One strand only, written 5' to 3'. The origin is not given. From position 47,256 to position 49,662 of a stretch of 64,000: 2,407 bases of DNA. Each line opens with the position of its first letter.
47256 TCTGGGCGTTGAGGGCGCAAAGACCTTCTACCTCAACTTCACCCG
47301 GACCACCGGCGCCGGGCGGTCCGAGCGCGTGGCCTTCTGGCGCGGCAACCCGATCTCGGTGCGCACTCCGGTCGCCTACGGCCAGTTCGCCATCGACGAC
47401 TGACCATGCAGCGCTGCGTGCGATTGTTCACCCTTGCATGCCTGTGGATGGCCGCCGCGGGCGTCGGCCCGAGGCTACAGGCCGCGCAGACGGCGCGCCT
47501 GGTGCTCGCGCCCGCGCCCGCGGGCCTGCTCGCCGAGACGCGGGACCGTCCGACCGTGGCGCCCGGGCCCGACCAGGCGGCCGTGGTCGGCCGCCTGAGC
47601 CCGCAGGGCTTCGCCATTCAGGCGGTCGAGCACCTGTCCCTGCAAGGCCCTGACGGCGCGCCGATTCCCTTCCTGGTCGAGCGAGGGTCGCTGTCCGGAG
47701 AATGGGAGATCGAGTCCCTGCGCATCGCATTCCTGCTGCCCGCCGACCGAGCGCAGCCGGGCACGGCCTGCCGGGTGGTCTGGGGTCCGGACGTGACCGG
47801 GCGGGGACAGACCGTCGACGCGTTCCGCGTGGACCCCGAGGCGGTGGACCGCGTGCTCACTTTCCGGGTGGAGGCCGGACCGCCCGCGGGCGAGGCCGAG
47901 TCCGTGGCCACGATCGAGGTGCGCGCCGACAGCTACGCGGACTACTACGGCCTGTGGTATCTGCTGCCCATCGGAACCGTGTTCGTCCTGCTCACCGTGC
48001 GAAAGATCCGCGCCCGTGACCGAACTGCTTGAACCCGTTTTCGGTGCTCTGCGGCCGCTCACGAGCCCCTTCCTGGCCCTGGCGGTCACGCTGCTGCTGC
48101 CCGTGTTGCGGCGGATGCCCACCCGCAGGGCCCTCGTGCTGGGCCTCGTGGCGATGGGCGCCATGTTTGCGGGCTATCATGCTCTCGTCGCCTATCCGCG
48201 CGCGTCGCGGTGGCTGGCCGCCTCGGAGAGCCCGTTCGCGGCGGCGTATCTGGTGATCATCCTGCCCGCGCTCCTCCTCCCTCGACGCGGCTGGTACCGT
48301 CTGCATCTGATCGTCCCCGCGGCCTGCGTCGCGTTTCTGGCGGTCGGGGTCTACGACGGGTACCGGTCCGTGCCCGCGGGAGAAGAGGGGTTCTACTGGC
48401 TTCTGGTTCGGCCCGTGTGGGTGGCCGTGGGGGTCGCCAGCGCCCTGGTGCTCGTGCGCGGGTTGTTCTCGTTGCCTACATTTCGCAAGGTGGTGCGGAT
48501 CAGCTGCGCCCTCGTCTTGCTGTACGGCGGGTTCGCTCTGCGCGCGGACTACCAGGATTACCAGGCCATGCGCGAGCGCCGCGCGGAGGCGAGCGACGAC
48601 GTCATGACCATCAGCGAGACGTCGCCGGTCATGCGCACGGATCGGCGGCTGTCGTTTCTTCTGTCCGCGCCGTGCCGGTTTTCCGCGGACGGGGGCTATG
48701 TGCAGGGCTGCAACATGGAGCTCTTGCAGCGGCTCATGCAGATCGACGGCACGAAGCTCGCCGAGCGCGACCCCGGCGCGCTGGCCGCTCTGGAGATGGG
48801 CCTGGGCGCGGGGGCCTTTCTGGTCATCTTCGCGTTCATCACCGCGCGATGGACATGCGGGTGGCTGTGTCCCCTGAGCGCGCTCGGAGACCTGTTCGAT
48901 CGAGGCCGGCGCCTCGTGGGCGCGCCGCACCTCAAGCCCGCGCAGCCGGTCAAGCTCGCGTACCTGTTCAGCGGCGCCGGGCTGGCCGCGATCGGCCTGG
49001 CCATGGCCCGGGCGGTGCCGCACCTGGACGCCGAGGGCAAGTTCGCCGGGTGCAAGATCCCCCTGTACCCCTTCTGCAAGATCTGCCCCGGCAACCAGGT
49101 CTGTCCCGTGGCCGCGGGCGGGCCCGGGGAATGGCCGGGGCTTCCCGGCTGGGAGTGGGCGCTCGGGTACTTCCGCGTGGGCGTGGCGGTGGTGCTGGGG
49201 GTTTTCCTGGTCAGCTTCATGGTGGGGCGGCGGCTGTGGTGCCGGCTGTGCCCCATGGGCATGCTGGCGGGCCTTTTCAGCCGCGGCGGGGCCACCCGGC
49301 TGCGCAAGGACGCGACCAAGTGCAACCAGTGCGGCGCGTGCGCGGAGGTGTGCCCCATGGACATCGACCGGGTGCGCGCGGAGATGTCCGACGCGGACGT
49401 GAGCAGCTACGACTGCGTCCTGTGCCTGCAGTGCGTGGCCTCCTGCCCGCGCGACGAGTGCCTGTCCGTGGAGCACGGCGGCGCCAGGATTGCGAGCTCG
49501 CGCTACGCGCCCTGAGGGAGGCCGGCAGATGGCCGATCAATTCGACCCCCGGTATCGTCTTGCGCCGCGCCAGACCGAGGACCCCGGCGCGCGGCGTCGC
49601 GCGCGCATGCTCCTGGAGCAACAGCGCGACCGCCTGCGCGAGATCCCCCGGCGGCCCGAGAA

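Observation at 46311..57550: Ten-gene translationally coupled operon combining an ATP-driven double-cubane-type reductase pair, a WtpA-like oxyanion ABC importer, two NapH-like polyferredoxins and three exported proteins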

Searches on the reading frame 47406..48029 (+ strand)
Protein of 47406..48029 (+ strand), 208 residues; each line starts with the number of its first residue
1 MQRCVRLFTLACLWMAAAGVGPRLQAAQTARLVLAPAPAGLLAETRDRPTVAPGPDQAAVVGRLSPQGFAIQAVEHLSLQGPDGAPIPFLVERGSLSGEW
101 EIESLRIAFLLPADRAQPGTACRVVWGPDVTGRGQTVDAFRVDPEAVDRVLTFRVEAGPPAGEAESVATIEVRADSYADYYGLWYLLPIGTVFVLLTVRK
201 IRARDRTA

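Call 5: search_protein_families(library=pfam, proteins=[window:47406-48029:+], max_evalue=0.01)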
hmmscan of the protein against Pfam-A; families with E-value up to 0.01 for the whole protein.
window:47406-48029:+ (208 aa): 0 families

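Call 6: search_protein_families(library=ncbifam, proteins=[window:47406-48029:+], max_evalue=0.01)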
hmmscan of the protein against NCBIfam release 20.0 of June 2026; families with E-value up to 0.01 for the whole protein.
window:47406-48029:+ (208 aa): 0 families

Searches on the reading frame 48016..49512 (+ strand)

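Call 5: search_protein_families(library=pfam, proteins=[window:48016-49512:+], max_evalue=0.01)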
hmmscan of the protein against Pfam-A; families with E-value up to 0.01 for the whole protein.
window:48016-49512:+ (499 aa): 11 families
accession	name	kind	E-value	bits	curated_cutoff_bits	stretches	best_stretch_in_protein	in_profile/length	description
PF12801.12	Fer4_5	-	2e-08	34.5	22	2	260-303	4-47/48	4Fe-4S binding domain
PF13237.11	Fer4_10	-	4.5e-08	33.4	25.5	1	429-478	2-53/53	4Fe-4S dicluster domain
PF12838.12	Fer4_7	-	1.3e-06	29.2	27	1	435-479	1-50/52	4Fe-4S dicluster domain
PF00037.32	Fer4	-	2.1e-06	27.7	21.1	1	431-449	3-21/24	4Fe-4S binding domain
PF13187.11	Fer4_9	-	1.4e-05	25.5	27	1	435-480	1-50/52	4Fe-4S dicluster domain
PF13534.11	Fer4_17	-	1.9e-05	25.5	22.2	1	426-451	36-61/61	4Fe-4S dicluster domain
PF13183.11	Fer4_8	-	0.00014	22.8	27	0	429-450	47-68/68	4Fe-4S dicluster domain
PF12837.12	Fer4_6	-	0.00015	22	25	1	432-449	5-22/24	4Fe-4S binding domain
PF12797.12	Fer4_2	-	0.00057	20.1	24.5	1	431-447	5-21/22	4Fe-4S binding domain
PF14697.11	Fer4_21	-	0.0066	17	35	1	432-484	4-58/59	4Fe-4S dicluster domain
PF12800.12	Fer4_4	-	0.0091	16.7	24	0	434-449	2-17/17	4Fe-4S binding domain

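Call 6: search_protein_families(library=ncbifam, proteins=[window:48016-49512:+], max_evalue=0.01)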
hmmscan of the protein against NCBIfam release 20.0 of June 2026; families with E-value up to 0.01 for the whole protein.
window:48016-49512:+ (499 aa): 16 families
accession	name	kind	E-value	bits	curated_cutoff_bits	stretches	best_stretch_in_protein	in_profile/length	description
TIGR02163.1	napH_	subfamily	3.3e-21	76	213.05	2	388-480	153-249/255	NapH/MauN family ferredoxin-type protein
NF007013.0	PRK09477.1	equivalog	6.5e-19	68.1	234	1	387-480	175-272/286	quinol dehydrogenase ferredoxin subunit NapH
NF045874.1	Vhu_polyferre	exception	1.1e-08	34.2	600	1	410-480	40-102/381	F420-non-reducing hydrogenase associated-polyferredoxin VhuB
NF043039.1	HgcAB_like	equivalog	4e-08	33.2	285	1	425-480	291-347/350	HgcAB-like fusion protein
NF038196.1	ferrodoxin_EFR1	subfamily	1.9e-07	31.4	75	1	432-480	183-227/242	EFR1 family ferrodoxin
TIGR04395.1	cutC_activ_rSAM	equivalog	3.1e-06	26.7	360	1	431-485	51-105/309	choline TMA-lyase-activating enzyme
NF006221.0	PRK08348.1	subfamily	9e-06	25.4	124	1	428-480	38-90/136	NADH-plastoquinone oxidoreductase subunit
NF040864.1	HgcB_ferredoxin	equivalog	1.1e-05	25.1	99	1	428-488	8-66/93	mercury methylation ferredoxin HgcB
TIGR00402.1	napF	equivalog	8.4e-05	22.5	102.2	1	433-480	34-82/149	ferredoxin-type protein NapF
NF040770.1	hetero_SS_HdrA2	exception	0.00011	20.5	1100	1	432-482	575-623/777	CoB-CoM heterodisulfide reductase HdrA2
NF007382.0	PRK09898.1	equivalog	0.00037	20.1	213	1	411-479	134-195/208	ferredoxin-like protein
NF058577.1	FdxA_fam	equivalog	0.00087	19.4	65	1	426-449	28-51/52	4Fe-4S ferredoxin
NF005504.0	PRK07118.1-3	equivalog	0.0046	16.3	437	1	430-484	215-267/293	Fe-S cluster domain-containing protein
NF043069.1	T4HPD_activ_SAM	equivalog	0.006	16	425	1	430-480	47-95/299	trans-4-hydroxy-L-proline dehydratase activase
TIGR02494.1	PFLE_PFLC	subfamily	0.007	15.7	174.35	1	426-480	40-95/293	glycyl-radical enzyme activating protein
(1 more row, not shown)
